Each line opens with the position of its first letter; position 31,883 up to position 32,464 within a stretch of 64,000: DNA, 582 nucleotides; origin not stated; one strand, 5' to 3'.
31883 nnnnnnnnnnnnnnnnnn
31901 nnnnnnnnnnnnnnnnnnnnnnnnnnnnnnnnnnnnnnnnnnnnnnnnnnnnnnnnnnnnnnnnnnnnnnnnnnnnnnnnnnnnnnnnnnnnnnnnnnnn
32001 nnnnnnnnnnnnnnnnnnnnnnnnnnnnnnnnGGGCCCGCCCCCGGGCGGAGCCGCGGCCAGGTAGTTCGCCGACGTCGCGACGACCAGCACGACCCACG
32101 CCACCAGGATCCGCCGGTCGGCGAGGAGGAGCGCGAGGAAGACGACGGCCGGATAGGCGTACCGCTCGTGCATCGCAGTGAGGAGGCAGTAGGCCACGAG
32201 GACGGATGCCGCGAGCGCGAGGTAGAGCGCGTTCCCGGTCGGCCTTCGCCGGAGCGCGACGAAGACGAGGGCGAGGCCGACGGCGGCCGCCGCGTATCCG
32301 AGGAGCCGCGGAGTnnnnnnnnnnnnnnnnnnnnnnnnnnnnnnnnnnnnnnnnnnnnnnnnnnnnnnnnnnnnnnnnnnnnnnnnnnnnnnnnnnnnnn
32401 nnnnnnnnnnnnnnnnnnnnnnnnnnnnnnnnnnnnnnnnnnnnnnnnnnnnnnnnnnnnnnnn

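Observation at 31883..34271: Translationally coupled PIG-L deacetylase and GT22-like mannosyltransferase pair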

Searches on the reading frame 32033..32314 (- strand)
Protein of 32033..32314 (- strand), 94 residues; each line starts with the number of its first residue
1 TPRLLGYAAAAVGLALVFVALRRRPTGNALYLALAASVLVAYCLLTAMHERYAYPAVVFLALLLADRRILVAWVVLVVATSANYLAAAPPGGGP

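Call 47: search_solved_structures(query=A3, max_evalue=10, show_alignments=5)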
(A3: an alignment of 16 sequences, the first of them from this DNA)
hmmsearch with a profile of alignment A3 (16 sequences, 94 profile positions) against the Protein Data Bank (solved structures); distinct sequences matched with E-value up to 10: 0.
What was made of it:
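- Tried and rejected: A profile of the 94-residue HERY region searched against PDB sequences, to align the motif directly with ALG6, PimE or ALG9: no hits even at E <= 10 (call 47).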
